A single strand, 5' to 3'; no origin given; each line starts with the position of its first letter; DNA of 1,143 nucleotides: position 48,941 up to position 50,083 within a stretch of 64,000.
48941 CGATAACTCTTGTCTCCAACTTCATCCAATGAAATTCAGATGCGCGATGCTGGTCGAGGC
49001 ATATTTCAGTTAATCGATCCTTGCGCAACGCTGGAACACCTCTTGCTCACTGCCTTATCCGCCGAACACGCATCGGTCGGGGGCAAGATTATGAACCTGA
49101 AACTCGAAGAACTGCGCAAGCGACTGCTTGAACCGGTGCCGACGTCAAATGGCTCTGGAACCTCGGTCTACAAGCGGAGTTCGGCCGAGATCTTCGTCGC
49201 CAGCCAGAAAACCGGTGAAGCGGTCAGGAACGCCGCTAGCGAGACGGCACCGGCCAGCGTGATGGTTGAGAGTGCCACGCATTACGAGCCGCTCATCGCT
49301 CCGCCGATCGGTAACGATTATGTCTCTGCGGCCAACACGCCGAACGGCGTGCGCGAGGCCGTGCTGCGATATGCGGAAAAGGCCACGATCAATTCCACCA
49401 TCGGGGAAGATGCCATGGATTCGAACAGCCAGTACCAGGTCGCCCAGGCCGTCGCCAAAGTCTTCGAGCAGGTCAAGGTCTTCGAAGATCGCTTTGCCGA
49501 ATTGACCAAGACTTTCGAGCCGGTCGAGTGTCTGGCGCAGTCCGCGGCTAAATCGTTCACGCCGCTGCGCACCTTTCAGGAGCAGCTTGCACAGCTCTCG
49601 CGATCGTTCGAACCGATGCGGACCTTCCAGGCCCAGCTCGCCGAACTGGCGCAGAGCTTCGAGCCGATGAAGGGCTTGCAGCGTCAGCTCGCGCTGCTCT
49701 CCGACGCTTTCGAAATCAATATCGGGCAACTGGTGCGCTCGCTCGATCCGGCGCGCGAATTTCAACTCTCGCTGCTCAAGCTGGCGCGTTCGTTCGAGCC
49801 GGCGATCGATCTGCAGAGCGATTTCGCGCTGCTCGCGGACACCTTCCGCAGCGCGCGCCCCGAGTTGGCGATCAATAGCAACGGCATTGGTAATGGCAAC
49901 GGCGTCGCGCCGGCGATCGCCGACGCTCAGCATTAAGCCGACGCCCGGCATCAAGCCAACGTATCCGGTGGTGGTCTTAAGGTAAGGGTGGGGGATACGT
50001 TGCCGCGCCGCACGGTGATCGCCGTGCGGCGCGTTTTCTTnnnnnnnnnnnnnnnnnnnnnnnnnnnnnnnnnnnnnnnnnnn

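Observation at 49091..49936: Unrecognised protein family with proline-punctuated 17-residue 'FEP' repeats (paralog A)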

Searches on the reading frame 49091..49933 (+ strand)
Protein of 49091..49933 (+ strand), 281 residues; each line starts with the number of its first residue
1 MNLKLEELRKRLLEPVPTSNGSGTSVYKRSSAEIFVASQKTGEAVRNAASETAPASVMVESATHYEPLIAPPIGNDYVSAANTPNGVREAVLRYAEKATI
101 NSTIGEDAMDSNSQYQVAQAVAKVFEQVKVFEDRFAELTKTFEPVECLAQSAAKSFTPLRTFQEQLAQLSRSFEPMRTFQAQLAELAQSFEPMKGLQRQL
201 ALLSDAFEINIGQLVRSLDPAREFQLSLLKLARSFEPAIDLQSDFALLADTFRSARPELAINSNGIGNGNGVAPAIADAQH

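Call 4: search_protein_families(library=pfam, proteins=[window:49091-49933:+], max_evalue=1)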
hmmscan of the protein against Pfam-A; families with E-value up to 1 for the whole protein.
window:49091-49933:+ (281 aa): 1 family
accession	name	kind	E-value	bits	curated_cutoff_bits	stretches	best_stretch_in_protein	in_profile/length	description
PF24611.2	Spectrin_Anc-1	-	0.028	15.1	33.2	1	128-199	17-88/115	Nuclear anchorage protein 1, spectrin-like repeat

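Call 5: search_protein_families(library=ncbifam, proteins=[window:49091-49933:+], max_evalue=1)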
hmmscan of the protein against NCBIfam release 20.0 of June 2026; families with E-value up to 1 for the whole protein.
window:49091-49933:+ (281 aa): 3 families
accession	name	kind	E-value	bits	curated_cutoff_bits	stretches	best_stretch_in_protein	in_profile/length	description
NF047515.1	SpiroCoCo_C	equivalog_domain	0.0047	16.1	125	1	118-193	127-199/313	SpiroCoCo family coiled-coil protein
NF047362.1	CT392_fam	equivalog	0.022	13.7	160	1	95-205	82-188/383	CT392 family protein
NF008025.0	PRK10755.1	equivalog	0.027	13.1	314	1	141-235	109-200/362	two-component system sensor histidine kinase PmrB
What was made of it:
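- On Phasin (PF09361, PF05597, PF09602 and NCBIfam phasin models): No phasin model in the Pfam or NCBIfam output at E<=1 (calls 4, 5).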

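Call 7: search_solved_structures(query=window:49091-49933:+, max_evalue=10)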
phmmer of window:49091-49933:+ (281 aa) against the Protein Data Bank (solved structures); distinct sequences matched with E-value up to 10: 3.
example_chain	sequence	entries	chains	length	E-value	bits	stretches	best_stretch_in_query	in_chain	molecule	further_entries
9r1o_A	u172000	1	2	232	0.35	14.2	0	117-198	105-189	sc-apCC-6-DPH-NR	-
2l9s_B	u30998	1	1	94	0.43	13.9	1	131-181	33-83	Paired amphipathic helix protein Sin3a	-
1g1e_B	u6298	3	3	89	0.44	13.9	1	131-181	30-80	SIN3A | Sin3a protein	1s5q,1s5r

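Call 8: find_homologous_proteins(query=window:49091-49933:+)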
Query window:49091-49933:+ (281 aa): 163 proteins with E <= 0.001 among 3985 candidates; the best 120 are listed.
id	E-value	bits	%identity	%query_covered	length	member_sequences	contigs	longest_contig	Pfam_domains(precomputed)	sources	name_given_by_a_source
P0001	5.4e-173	592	100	100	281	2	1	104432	-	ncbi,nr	ncbi:MAG: hypothetical protein IVW56_03685 [Candidatus Binataceae bacterium]|nr:hypothetical protein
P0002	4.0e-153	527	90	100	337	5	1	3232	-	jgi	jgi:hypothetical protein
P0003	7.2e-123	427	77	99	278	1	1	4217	-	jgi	jgi:hypothetical protein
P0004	1.6e-103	364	67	100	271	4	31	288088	-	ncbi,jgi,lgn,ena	ncbi:MAG: hypothetical protein ABSC63_00135 [Candidatus Binataceae bacterium]|jgi:hypothetical prote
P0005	6.9e-103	362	64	100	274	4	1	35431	-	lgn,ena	-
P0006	1.2e-102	361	68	100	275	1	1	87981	-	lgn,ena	-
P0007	3.1e-102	360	65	100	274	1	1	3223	-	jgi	jgi:hypothetical protein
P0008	1.1e-101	358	66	100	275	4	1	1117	-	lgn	-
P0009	4.5e-101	356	68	91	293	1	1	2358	-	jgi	jgi:hypothetical protein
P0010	9.2e-101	355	66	100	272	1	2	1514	-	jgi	-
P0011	2.9e-100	353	66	100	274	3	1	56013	-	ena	-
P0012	4.2e-100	353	66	100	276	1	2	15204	-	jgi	jgi:hypothetical protein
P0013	5.1e-100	353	72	90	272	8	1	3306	-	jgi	jgi:hypothetical protein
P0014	8.9e-100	352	66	100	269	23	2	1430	-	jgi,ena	jgi:uncharacterized membrane protein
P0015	1.3e-99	351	68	100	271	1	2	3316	-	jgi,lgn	jgi:hypothetical protein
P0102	4.2e-42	163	41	97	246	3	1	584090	-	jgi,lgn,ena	-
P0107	5.9e-40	156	50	54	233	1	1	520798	-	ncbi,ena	-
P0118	3.7e-38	150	37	96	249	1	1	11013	-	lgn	-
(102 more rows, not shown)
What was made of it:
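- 49091..49936 (+): Paralogue A coding sequence (281 aa plus stop). 100% identical to 'MAG: hypothetical protein IVW56_03685 [Candidatus Binataceae bacterium]' (call 8).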

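Call 21: predict_structure(alignment_id=A1)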
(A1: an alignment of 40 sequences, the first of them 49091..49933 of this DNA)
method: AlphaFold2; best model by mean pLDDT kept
length: 281 residues; sequences in the alignment: 40
mean_pLDDT: 66.5   pTM: 0.26
mean pLDDT of the five models: 66.5, 66.2, 62.8, 58.3, 55.9
residues with pLDDT >= 90: 51; 70-90: 99; 50-70: 32; < 50: 99
segments of 3 or more residues with pLDDT < 50: 17-86, 102-109, 263-281
pLDDT, mean of each block of 10 residues (from residue 1): 70 52 36 35 32 35 43 37 47 63 45 75 85 90 89 86 89 83 79 79 89 93 94 91 91 67 46 45 40
secondary structure, 60 per line:
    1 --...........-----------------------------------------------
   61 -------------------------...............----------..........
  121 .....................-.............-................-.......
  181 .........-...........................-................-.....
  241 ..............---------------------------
elements in order: H3-13 H86-100 H111-141 H143-155 H157-172 H174-189 H191-217 H219-234 H236-254
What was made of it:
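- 49091..49132 (+): Nearly invariant N-terminal peptide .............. (aa 1-14), predicted helix 3-13. AF2 predicts a helix (call 21).
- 49133..49420 (+): Variable, predicted-disordered linker (aa 15-110), containing one short conserved helix at aa 86-100. pLDDT below 50 for residues 17-86 and 102-109 (call 21).
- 49463..49843 (+): Eight F-E-P units (aa 125-251; 17-14-17-17 then 17-11-17-17) inside the conserved helical C-domain (aa 111-255, 49421-49855). Helices break at each Pro, pLDDT 80-94 (call 21).
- AF2 predicts a helix at 3-13, disorder at 17-86, and helices from 111 to 254 that break at each Pro, with pLDDT 80-94 (call 21).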

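Call 23: search_protein_representatives(alignment_id=A1)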
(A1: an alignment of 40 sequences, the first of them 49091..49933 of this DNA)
Query: 40 sequences, 269 profile positions. Proteins with E-value up to 0.001 (for the whole library): 246; up to 1e-10: 186; up to 1e-30: 96. The best 150 are listed.
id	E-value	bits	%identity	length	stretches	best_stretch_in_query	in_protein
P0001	1.4e-109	382.7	-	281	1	1-259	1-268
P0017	3.8e-107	374.8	-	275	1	1-266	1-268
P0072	5.3e-92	325.1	-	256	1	1-255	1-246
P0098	3.5e-87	309.3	-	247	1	1-263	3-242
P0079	2.0e-84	300.3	-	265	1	1-260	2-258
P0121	5.3e-80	285.8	-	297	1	1-265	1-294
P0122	1.5e-73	264.6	-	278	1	1-257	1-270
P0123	7.9e-72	259.0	-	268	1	1-262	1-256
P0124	9.1e-71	255.5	-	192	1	112-257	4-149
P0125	4.7e-70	253.1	-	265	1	1-260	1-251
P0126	1.0e-68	248.7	-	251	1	1-248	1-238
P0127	3.5e-67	243.7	-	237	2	1-185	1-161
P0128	5.5e-67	243.1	-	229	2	99-262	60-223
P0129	1.3e-64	235.3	-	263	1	29-258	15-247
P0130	4.2e-64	233.6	-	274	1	1-259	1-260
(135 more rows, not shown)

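Call 24: find_related_loci(query=A1, collection=genome_contigs, flank=8000)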
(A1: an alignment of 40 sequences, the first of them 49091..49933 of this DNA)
Query A1 (281 aa) in genome_contigs; peptide patterns used: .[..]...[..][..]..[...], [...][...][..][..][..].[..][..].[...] (x = any residue, [..] = any of these).
598 stretches matched a pattern (row limit reached: there are more); 37 encode a relative of the query (tblastn E <= 1e-3); 36 distinct loci.
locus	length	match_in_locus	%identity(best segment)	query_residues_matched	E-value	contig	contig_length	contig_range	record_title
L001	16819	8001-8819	65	1-281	2e-105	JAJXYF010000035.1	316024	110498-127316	MAG: Deltaproteobacteria bacterium isolate BP6.bin67 NODE_24_length_316024_cov_4.662472, whole genome shotgun sequence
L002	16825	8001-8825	63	1-281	1e-99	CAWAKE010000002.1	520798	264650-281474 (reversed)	MAG: uncultured delta proteobacterium isolate MFD02416.bin.1.126 genome assembly, contig: contig_48299, whole genome sho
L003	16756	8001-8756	67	1-256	6e-96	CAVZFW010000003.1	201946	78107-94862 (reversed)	MAG: uncultured delta proteobacterium isolate MFD05513.bin.2.80 genome assembly, contig: contig_20569, whole genome shot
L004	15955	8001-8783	59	1-260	6e-89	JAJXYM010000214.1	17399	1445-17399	MAG: Deltaproteobacteria bacterium isolate BP6.bin86 NODE_4866_length_17399_cov_1.871931, whole genome shotgun sequence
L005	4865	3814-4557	53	1-257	6e-71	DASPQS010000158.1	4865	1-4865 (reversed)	MAG TPA_asm: Candidatus Binataceae bacterium isolate SMAG_U12205 k141_2579789, whole genome shotgun sequence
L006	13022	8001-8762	53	1-255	3e-65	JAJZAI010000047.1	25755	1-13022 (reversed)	MAG: Deltaproteobacteria bacterium isolate FK5.bin90 NODE_2214_length_25755_cov_2.217145, whole genome shotgun sequence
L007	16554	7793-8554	51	1-255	5e-63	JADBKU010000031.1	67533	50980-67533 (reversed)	MAG: bacterium isolate Bu91 bin.91_contig31, whole genome shotgun sequence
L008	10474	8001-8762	49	1-255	2e-59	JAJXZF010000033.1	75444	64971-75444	MAG: Deltaproteobacteria bacterium isolate BP7.bin41 NODE_395_length_75444_cov_4.222207, whole genome shotgun sequence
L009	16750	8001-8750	47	1-255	4e-58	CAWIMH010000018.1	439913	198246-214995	MAG: uncultured proteobacterium isolate MFD05377.bin.1.214 genome assembly, contig: contig_43069, whole genome shotgun s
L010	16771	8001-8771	40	1-277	1e-56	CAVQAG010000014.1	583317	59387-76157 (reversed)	MAG: uncultured delta proteobacterium isolate MFD09286.bin.2.82 genome assembly, contig: contig_50049, whole genome shot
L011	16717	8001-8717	43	1-273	2e-56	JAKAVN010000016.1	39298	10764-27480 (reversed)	MAG: Deltaproteobacteria bacterium isolate YP4.bin102 NODE_1398_length_39298_cov_2.050548, whole genome shotgun sequence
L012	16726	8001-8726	40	1-272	1e-55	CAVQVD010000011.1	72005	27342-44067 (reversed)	MAG: uncultured delta proteobacterium isolate MFD10064.bin.1.75 genome assembly, contig: contig_24707, whole genome shot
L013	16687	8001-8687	42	1-255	4e-55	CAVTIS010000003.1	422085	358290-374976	MAG: uncultured delta proteobacterium isolate MFD05705.bin.1.131 genome assembly, contig: contig_27063, whole genome sho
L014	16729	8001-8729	41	1-268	7e-55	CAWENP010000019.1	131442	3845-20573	MAG: uncultured delta proteobacterium isolate MFD02248.bin.1.176 genome assembly, contig: contig_64602, whole genome sho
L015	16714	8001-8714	41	1-269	3e-54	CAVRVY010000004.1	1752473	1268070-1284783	MAG: uncultured delta proteobacterium isolate MFD05512.bin.2.52 genome assembly, contig: contig_7000, whole genome shotg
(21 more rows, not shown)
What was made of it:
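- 36 loci among GTDB species genomes, all from MAGs labelled Binataceae, Deltaproteobacteria or similar (call 24).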

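Call 25: fold_search(model_id=the predicted structure, library=pdb)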
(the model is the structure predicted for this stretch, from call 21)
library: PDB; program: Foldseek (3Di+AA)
matches with E <= 10: 0; with E <= 0.001: 0
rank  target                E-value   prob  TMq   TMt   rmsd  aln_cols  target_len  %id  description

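Call 28: find_encoding_contigs(protein=P0001, flank=10000, max_places=2)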
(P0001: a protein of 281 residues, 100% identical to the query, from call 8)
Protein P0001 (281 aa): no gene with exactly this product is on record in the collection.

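Call 29: find_encoding_contigs(protein=P0102, flank=10000, max_places=3)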
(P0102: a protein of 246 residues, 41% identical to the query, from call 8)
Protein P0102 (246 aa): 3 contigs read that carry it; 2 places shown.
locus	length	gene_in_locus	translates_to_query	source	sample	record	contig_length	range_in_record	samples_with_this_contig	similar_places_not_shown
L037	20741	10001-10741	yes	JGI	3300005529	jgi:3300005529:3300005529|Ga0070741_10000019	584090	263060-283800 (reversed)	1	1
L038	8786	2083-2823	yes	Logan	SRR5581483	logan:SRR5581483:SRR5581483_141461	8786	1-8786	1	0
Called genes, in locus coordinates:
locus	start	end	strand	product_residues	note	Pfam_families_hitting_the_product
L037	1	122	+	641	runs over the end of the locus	PF00929:RNase_T, PF01541:GIY-YIG, PF27096:UvrC_M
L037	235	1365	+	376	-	PF20510:HgmA_N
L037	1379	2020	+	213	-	PF02798:GST_N, PF13417:GST_N_3, PF13409:GST_N_2, PF13410:GST_C_2 (weak)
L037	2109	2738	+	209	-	PF01351:RNase_HII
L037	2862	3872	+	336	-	PF00676:E1_dh, PF02775:TPP_enzyme_C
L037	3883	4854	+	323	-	PF02779:Transket_pyr, PF02780:Transketolase_C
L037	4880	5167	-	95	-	-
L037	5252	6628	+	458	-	PF00364:Biotin_lipoyl, PF02817:E3_binding, PF00198:2-oxoacid_dh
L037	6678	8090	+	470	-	PF00890:FAD_binding_2 (faint), PF01134:GIDA (faint), PF01266:DAO (faint), PF03486:HI0933_like (faint), PF07992:Pyr_redox_2, PF13450:NAD_binding_8 (faint), PF00070:Pyr_redox, PF02852:Pyr_redox_dim, +1 more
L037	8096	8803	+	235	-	PF21948:LplA-B_cat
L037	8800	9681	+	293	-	PF16881:LIAS_N (weak), PF04055:Radical_SAM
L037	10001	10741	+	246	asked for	-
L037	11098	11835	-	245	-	PF04333:MlaA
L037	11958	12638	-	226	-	PF05494:MlaC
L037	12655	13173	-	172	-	PF02470:MlaD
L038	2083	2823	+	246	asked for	-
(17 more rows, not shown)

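Call 47: find_encoding_contigs(protein=P0118, flank=8000, max_places=2)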
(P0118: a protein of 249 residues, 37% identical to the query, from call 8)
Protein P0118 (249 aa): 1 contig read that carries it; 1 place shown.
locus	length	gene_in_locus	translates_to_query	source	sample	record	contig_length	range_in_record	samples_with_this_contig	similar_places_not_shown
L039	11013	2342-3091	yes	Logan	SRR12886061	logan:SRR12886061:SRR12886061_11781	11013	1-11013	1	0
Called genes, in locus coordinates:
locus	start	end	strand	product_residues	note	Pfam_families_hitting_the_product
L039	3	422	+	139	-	?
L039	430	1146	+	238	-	PF21948:LplA-B_cat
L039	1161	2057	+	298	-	PF16881:LIAS_N (weak), PF04055:Radical_SAM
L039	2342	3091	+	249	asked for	-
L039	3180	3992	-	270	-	PF04333:MlaA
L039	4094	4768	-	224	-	PF16156:DUF4864 (weak), PF05494:MlaC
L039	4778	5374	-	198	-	PF02470:MlaD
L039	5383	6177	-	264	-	PF00005:ABC_tran, PF13304:AAA_21 (weak)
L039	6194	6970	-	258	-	PF02405:MlaE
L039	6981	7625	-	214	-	PF01983:CofC, PF12804:NTP_transf_3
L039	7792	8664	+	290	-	PF00515:TPR_1 (faint), PF07719:TPR_2 (faint), PF13181:TPR_8 (faint), PF13428:TPR_14 (faint), PF14559:TPR_19, PF13432:TPR_16 (weak), PF23914:TPR_CcmH_CycH (weak), PF08239:SH3_3 (weak), +3 more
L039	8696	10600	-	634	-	PF00929:RNase_T, PF01541:GIY-YIG, PF27096:UvrC_M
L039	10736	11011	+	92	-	?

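Call 48: find_encoding_contigs(protein=P0004, flank=10000, max_places=2)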
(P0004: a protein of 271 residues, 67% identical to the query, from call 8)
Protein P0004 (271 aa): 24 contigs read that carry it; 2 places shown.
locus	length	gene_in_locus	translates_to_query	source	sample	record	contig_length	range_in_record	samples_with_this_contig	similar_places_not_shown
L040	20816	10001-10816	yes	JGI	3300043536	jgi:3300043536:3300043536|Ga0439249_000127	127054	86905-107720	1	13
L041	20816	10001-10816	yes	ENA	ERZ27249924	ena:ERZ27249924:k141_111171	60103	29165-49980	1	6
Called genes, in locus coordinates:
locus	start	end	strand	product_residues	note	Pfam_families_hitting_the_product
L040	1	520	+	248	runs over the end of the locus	PF00970:FAD_binding_6, PF00175:NAD_binding_1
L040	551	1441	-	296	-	PF24741:AlkZ-rel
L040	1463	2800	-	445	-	PF03109:ABC1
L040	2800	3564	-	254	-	PF00731:AIRC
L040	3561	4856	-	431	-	PF01595:CNNM, PF00571:CBS, PF03471:CorC_HlyC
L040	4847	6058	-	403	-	PF01595:CNNM, PF00571:CBS, PF03471:CorC_HlyC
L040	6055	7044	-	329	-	PF00586:AIRS, PF02769:AIRS_C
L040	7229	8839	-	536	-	PF00083:Sugar_tr, PF07690:MFS_1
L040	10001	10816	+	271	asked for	-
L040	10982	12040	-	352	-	PF02126:PTE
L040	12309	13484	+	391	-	PF22691:Thiolase_C_1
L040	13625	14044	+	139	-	PF12172:zf-ChsH2, PF01796:OB_ChsH2_C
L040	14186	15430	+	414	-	PF02515:CoA_transf_3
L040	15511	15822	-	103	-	PF01381:HTH_3 (weak)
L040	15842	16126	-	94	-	PF05015:HigB-like_toxin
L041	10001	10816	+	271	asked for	-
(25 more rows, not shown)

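Call 54: find_encoding_contigs(protein=P0107, flank=10000, max_places=1)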
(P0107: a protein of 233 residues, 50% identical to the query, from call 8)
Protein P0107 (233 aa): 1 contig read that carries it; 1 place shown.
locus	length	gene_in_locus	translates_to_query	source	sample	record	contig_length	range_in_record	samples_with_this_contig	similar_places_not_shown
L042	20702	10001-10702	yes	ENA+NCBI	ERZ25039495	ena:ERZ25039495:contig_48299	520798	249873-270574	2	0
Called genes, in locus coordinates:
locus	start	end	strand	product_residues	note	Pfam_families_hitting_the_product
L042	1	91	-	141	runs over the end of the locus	-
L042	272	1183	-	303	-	PF01436:NHL (faint), PF06739:SBBP (faint)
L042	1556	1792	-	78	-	-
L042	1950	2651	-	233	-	PF05494:MlaC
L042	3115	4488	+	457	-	PF00072:Response_reg, PF00158:Sigma54_activat, PF14532:Sigma54_activ_2, PF07728:AAA_5, PF25601:AAA_lid_14, PF02954:HTH_8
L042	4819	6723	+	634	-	PF05227:CHASE3, PF00989:PAS, PF08448:PAS_4, PF08447:PAS_3, PF13426:PAS_9, PF00512:HisKA, PF02518:HATPase_c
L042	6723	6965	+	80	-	-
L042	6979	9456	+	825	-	PF00072:Response_reg, PF00512:HisKA, PF02518:HATPase_c, PF00072:Response_reg, PF01627:Hpt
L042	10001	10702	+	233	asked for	-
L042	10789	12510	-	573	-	PF03169:OPT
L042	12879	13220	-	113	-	-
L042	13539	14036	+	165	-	PF19315:MC_hydratase, PF01575:MaoC_dehydratas, PF13452:FAS1_DH_region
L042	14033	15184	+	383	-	PF02771:Acyl-CoA_dh_N, PF02770:Acyl-CoA_dh_M, PF00441:Acyl-CoA_dh_1, PF08028:Acyl-CoA_dh_2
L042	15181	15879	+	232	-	PF19315:MC_hydratase, PF01575:MaoC_dehydratas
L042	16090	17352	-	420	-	PF02515:CoA_transf_3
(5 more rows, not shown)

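Call 66: search_protein_families(library=padloc, proteins=[window:49091-49933:+], max_evalue=0.01)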
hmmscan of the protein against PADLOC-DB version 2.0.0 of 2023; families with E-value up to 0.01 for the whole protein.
window:49091-49933:+ (281 aa): 0 families

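Call 67: search_protein_families(library=phrogs, proteins=[window:49091-49933:+], max_evalue=0.01)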
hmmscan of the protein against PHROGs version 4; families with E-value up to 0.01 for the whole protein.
window:49091-49933:+ (281 aa): 0 families
